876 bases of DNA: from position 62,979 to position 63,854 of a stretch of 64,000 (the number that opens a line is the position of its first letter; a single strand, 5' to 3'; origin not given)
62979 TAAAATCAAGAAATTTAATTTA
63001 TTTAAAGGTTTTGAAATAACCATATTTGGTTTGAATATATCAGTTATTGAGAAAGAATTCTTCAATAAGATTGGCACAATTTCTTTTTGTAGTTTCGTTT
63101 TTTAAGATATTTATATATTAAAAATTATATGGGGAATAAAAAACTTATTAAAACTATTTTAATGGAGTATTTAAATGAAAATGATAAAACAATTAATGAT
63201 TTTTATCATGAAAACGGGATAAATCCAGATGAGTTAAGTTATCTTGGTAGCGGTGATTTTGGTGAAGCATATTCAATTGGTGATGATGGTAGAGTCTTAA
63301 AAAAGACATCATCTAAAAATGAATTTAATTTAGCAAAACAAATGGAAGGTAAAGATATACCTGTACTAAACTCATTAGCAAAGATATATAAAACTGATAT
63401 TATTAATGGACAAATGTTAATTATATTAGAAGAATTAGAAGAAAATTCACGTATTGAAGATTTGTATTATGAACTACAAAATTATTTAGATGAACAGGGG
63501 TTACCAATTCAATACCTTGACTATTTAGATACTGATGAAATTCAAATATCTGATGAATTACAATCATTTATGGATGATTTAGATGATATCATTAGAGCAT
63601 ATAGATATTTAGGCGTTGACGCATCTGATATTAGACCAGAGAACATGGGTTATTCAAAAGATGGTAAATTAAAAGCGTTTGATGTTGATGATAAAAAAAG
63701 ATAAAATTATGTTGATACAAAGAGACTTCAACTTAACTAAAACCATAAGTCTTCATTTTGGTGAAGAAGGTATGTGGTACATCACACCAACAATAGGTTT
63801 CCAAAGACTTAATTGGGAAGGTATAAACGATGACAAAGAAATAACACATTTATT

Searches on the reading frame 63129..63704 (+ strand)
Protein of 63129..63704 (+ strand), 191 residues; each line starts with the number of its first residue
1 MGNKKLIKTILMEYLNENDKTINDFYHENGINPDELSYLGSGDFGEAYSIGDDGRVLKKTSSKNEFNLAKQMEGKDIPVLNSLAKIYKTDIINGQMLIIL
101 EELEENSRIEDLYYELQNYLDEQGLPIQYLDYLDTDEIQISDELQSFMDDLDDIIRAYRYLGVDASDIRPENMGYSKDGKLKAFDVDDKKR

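Call 75: search_solved_structures(query=window:63129-63704:+, max_evalue=1)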
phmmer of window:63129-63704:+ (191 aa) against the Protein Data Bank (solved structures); distinct sequences matched with E-value up to 1: 2.
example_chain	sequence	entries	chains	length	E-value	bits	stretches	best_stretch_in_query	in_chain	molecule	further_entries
7p2q_A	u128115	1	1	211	0.18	14.8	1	71-125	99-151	Signal peptidase complex catalytic subunit SEC11C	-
6o6d_A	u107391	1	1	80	0.78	12.7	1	29-85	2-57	Translation initiation factor IF-3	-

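Call 77: search_protein_families(library=pfam, proteins=[window:63129-63704:+], max_evalue=0.05)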
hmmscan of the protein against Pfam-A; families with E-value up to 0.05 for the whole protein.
window:63129-63704:+ (191 aa): 2 families
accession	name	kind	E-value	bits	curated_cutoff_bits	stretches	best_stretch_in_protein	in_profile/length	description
PF06293.20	Kdo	-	0.008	16.1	21.3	1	57-118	53-114/207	Lipopolysaccharide kinase (Kdo/WaaP) family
PF14265.11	DUF4355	-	0.022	15.4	25.4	0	100-154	58-113/124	Capsid assembly scaffolding protein Gp46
